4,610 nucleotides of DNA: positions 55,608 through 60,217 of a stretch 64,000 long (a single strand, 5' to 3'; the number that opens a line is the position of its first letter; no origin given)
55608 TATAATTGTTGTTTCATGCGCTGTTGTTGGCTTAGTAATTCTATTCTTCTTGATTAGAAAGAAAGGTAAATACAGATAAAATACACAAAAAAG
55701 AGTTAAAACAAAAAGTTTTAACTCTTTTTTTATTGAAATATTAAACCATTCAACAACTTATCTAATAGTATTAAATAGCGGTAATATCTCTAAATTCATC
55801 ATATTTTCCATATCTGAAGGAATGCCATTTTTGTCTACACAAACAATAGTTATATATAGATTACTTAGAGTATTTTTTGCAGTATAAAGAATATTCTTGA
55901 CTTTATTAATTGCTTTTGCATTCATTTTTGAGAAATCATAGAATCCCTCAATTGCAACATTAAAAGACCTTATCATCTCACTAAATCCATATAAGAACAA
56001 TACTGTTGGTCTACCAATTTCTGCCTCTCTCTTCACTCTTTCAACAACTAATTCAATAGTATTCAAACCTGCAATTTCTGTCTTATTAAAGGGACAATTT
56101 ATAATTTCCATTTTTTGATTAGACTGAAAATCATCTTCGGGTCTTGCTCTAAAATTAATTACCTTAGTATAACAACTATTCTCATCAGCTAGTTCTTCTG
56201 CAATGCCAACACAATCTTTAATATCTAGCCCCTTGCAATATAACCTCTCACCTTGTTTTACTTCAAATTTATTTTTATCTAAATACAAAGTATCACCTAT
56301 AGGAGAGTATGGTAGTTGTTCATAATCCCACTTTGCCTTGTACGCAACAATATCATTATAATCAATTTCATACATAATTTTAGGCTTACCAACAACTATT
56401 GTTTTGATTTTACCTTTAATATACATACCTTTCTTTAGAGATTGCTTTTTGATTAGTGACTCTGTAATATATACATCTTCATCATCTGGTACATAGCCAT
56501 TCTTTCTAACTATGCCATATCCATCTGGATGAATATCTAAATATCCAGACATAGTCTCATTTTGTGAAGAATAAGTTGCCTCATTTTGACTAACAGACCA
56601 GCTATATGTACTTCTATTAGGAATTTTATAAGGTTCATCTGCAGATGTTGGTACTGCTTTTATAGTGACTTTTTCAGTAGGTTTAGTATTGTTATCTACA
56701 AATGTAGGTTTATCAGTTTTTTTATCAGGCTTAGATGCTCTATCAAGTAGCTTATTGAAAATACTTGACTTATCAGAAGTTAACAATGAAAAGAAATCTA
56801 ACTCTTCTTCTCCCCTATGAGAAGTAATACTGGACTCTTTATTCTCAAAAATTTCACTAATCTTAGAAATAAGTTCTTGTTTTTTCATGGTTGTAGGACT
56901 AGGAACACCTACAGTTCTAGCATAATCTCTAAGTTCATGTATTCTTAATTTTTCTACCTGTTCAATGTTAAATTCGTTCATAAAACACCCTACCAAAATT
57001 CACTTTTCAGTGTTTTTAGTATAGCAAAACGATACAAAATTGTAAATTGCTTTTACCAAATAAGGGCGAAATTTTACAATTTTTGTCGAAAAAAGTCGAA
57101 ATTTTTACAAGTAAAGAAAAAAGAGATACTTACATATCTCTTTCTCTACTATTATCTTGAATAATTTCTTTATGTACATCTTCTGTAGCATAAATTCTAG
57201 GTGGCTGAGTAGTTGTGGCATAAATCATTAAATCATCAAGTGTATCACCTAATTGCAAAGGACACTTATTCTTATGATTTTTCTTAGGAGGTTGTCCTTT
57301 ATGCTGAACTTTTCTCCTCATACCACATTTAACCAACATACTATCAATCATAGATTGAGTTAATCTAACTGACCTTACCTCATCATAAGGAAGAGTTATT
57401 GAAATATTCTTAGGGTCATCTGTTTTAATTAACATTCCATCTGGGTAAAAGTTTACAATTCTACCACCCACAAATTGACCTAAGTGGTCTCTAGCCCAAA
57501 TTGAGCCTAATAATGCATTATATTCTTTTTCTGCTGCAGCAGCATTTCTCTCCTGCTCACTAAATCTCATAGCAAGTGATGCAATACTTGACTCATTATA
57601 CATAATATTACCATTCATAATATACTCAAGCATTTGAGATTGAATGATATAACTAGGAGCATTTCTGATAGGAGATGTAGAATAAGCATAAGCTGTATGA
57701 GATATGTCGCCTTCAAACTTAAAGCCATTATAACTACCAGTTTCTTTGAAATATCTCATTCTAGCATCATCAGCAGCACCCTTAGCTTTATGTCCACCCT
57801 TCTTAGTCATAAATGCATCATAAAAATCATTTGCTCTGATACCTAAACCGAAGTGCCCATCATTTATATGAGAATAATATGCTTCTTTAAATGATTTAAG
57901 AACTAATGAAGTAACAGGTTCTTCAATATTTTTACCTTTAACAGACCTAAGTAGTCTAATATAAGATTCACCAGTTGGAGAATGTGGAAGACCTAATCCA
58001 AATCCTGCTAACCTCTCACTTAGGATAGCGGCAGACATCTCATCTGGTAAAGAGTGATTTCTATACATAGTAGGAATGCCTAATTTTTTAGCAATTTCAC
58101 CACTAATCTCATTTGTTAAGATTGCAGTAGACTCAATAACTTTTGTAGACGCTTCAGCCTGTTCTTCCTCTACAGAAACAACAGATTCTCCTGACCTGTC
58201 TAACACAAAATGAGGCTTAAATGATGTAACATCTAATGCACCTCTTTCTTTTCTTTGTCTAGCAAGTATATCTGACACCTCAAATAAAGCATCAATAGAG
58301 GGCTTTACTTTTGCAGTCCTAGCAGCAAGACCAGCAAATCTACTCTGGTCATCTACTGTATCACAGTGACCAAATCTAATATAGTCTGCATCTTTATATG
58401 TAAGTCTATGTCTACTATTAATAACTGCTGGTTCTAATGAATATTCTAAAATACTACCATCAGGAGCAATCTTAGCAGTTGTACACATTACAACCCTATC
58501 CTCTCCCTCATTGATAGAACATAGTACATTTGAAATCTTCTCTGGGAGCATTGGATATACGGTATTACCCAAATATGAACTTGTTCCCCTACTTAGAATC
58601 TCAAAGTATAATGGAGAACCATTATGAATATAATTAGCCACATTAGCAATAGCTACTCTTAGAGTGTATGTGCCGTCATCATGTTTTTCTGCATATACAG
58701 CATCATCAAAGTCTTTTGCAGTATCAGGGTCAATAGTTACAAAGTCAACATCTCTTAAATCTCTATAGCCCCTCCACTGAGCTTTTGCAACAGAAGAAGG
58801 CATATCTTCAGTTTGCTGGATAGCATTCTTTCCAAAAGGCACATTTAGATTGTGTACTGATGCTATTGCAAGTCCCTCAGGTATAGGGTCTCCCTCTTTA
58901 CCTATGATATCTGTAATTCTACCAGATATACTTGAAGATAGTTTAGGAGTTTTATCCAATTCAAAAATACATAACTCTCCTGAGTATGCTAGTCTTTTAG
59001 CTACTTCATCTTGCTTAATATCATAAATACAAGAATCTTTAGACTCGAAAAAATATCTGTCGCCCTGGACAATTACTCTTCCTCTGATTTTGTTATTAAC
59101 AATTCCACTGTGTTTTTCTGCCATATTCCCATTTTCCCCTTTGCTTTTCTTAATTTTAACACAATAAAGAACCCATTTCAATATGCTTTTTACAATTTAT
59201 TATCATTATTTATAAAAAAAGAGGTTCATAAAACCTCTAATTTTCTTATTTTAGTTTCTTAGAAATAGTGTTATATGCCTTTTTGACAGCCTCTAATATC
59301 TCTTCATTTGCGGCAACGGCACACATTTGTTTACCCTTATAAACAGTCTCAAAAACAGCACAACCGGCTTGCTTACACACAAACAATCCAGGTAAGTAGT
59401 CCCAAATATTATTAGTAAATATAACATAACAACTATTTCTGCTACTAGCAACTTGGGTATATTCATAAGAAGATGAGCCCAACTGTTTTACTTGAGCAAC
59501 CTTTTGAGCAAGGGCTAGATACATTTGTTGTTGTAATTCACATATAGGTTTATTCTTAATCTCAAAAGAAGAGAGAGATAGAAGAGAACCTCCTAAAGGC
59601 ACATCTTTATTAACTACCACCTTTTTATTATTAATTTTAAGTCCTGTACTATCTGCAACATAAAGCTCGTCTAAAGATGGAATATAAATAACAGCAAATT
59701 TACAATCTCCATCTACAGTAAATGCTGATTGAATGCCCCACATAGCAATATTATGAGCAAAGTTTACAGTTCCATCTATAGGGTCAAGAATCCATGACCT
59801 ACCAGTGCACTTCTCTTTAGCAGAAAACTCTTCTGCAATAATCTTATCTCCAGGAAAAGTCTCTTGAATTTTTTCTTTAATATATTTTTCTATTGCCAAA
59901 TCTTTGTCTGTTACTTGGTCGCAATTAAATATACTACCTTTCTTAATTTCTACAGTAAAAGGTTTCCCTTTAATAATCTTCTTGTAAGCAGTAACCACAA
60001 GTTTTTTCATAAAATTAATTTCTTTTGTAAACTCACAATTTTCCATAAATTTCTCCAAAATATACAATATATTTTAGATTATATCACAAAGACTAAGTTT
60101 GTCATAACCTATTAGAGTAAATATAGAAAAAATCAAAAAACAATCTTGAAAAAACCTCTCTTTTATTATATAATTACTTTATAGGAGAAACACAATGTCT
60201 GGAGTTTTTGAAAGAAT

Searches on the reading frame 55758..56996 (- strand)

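Call 9: search_protein_families(library=pfam, proteins=[window:55758-56996:-], max_evalue=0.001)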
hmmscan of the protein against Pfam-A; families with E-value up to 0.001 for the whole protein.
window:55758-56996:- (412 aa): 2 families
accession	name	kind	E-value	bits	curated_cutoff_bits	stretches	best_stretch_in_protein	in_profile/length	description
PF07497.18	Rho_RNA_bind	-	2.4e-14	53.3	27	1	150-199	2-51/73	Rho termination factor, RNA-binding domain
PF07498.18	Rho_N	-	6e-08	33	24.9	1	15-46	3-34/43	Rho termination factor, N-terminal domain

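Call 91: search_protein_families(library=ncbifam, proteins=[window:55758-56996:-], max_evalue=0.01)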
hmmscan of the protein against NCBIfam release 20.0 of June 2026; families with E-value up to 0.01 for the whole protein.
window:55758-56996:- (412 aa): 3 families
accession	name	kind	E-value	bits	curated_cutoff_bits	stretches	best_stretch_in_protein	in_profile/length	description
NF006886.1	PRK09376.1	equivalog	2.5e-23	82.5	315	2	10-199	2-103/413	transcription termination factor Rho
TIGR00767.1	rho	equivalog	4.6e-23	81.8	509.45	2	10-199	2-103/415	transcription termination factor Rho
NF041509.1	paralog_Rho2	exception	2.3e-11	43.6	628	2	274-385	145-260/360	transcription termination factor Rho, short form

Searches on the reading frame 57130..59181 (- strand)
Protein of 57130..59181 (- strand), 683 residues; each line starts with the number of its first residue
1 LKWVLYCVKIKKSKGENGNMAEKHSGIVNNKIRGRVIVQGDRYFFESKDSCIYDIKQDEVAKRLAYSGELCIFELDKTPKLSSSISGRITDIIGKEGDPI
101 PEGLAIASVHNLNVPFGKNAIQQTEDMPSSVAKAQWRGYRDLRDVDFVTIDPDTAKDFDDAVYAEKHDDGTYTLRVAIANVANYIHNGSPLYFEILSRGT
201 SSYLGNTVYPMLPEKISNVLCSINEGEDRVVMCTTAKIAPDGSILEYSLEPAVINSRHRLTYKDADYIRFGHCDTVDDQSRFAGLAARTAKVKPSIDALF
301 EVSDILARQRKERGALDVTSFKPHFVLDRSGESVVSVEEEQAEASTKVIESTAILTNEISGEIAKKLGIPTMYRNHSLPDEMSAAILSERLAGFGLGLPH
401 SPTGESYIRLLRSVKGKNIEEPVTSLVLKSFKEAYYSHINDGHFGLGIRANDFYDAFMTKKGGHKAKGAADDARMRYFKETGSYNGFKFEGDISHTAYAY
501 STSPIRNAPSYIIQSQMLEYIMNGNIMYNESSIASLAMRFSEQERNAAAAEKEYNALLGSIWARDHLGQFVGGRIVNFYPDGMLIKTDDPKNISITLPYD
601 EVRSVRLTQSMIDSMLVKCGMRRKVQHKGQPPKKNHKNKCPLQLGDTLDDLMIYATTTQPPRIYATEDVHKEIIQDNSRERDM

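Call 9: search_protein_families(library=pfam, proteins=[window:57130-59181:-], max_evalue=0.001)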
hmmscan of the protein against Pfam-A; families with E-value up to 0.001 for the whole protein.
window:57130-59181:- (683 aa): 1 family
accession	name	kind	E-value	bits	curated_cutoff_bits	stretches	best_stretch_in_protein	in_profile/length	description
PF00773.25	RNB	-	6.5e-72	243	29.3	1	140-522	2-325/326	RNB domain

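Call 39: find_related_loci(query=window:57130-59181:-, collection=genome_contigs, flank=10000)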
Query window:57130-59181:- (683 aa) in genome_contigs; peptide patterns used: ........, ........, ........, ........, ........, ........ (x = any residue, [..] = any of these).
127 stretches matched a pattern; 1 encode a relative of the query (tblastn E <= 1e-3); 1 distinct loci.
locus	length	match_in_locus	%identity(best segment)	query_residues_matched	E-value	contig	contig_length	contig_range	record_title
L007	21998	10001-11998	82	8-675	0e+0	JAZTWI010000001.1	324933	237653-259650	MAG: Clostridia bacterium isolate T1900045334_YK20190023.MAGScoT_cleanbin_000030 SGB_6571_k141_5714728, whole genome sho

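Call 90: find_homologous_proteins(query=window:57130-59181:-, max_evalue=1e-50)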
Query window:57130-59181:- (683 aa): 181 proteins with E <= 1e-50 among 8000 candidates; the best 120 are listed.
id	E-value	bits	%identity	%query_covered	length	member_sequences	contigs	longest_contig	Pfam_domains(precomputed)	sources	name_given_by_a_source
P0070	0.0e+0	1464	100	94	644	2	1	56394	PF00773.26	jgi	-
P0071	0.0e+0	1255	83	96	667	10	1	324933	PF00773.26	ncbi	-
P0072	0.0e+0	1016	67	97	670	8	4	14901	PF00773.26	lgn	-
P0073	0.0e+0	1013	67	97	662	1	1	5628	PF00773.26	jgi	-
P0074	0.0e+0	1011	67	97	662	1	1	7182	PF00773.26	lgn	-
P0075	7.8e-283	958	65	96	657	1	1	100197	PF00773.26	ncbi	-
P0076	5.8e-187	641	47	94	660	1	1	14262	PF00773.26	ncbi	-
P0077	1.7e-186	639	48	94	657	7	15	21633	PF00773.26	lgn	-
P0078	1.3e-184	633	47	94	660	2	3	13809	PF00773.26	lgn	-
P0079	3.2e-182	625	46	97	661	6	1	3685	PF00773.26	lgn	-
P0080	9.1e-179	614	49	92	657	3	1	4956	PF00773.26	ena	-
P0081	2.3e-171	589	47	94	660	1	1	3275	PF00773.26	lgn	-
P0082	1.1e-168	581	44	95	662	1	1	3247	PF00773.26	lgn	-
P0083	1.5e-163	564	47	92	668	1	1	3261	PF00773.26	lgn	-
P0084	1.2e-144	501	45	86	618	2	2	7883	PF00773.26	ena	-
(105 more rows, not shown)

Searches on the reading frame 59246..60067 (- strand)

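Call 9: search_protein_families(library=pfam, proteins=[window:59246-60067:-], max_evalue=0.001)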
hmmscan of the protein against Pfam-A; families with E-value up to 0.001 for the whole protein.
window:59246-60067:- (273 aa): 1 family
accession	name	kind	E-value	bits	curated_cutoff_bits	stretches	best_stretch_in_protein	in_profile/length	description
PF00459.30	Inositol_P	-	5.6e-36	124.9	27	1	27-244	16-241/271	Inositol monophosphatase family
